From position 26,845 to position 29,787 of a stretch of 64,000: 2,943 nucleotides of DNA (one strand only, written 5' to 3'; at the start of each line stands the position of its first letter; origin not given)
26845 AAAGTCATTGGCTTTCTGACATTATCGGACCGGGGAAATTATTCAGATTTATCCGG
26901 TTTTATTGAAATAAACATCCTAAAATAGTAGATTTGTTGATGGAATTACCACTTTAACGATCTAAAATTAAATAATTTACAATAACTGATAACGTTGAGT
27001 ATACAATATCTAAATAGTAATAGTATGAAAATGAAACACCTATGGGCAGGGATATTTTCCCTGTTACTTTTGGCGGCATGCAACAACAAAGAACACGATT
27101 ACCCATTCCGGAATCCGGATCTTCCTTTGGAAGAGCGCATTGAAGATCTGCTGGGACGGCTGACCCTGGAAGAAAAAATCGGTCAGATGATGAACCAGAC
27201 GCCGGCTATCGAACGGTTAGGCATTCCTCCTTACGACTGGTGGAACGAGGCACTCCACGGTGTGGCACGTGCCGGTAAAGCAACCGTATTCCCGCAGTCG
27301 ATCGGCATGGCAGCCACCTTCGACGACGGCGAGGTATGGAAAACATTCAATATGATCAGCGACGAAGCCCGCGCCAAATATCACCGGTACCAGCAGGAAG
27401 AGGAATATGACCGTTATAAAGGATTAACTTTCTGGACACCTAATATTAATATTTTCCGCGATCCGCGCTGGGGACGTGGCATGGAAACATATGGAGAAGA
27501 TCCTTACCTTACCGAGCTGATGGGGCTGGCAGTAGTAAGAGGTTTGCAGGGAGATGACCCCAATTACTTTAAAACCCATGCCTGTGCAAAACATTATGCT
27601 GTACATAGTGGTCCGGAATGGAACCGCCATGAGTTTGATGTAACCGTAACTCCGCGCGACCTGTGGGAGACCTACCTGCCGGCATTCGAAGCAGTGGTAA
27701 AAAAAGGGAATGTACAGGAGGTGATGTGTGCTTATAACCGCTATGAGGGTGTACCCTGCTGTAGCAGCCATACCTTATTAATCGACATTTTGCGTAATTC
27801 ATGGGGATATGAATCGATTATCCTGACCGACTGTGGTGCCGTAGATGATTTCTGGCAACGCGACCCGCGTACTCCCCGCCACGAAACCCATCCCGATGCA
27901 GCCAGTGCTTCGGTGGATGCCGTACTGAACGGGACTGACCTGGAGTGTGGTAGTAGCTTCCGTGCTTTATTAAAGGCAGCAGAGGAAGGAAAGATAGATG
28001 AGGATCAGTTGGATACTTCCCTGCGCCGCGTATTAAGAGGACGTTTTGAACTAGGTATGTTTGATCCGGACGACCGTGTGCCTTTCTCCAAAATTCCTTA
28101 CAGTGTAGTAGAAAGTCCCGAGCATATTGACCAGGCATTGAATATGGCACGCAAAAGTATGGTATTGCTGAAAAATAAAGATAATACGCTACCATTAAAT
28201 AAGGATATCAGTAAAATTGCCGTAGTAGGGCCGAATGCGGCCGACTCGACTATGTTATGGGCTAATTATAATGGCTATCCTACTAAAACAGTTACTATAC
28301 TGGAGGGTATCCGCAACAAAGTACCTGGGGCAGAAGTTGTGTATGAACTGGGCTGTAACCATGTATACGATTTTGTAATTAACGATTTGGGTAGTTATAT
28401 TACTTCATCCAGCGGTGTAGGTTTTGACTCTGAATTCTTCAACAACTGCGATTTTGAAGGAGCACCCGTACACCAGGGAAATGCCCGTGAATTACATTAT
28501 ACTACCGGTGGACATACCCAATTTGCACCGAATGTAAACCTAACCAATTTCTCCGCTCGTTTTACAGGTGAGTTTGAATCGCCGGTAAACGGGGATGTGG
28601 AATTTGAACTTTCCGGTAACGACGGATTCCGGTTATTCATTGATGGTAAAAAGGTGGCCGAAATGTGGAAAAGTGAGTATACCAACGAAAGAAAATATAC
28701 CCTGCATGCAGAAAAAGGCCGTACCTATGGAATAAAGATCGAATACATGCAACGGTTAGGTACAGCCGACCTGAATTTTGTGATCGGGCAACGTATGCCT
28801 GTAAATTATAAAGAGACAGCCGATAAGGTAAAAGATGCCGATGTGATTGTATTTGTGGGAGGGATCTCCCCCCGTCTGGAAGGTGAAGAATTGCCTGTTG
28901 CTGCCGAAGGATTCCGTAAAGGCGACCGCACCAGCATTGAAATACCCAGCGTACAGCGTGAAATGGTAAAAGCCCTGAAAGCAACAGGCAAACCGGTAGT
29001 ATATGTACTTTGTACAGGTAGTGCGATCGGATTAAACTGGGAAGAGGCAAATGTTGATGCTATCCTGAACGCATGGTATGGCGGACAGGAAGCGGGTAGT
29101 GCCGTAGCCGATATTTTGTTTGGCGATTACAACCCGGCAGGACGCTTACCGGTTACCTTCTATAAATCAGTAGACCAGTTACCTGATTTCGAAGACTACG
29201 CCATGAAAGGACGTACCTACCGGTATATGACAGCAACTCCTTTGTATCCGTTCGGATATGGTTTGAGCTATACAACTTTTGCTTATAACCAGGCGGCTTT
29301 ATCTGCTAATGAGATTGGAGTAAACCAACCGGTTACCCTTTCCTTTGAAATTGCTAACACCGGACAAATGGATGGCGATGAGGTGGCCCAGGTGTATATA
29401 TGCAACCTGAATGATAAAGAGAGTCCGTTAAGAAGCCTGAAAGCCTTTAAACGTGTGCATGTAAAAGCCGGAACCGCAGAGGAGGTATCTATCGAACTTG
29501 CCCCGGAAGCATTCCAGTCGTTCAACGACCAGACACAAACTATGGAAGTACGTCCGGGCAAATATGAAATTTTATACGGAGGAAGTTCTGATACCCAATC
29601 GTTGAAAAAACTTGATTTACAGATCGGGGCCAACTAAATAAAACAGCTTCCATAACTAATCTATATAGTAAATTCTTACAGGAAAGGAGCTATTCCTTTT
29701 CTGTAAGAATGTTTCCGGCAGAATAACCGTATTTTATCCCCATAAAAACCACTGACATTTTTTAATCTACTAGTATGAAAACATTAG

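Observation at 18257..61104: Family B: 255-270-bp elements with conserved multi-hairpin architecture, compensatory base-pair changes and strand-consistent G-U wobbles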

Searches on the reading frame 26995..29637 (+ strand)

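Call 81: search_protein_families(library=pfam, proteins=[window:26995-29637:+], max_evalue=0.00001)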
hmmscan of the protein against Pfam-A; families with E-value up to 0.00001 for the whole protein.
window:26995-29637:+ (880 aa): 4 families
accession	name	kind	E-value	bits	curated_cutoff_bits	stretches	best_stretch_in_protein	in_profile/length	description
PF01915.27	Glyco_hydro_3_C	-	2.1e-59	201.3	31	1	389-759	1-200/200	Glycosyl hydrolase family 3 C-terminal domain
PF00933.27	Glyco_hydro_3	-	1.2e-35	123.9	27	1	64-348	50-315/316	Glycosyl hydrolase family 3 N terminal domain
PF07691.17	PA14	-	7.5e-20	71.7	24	1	478-594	6-128/147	PA14 domain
PF14310.12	Fn3-like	-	4e-16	59.4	25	1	796-865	1-71/71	Fibronectin type III-like domain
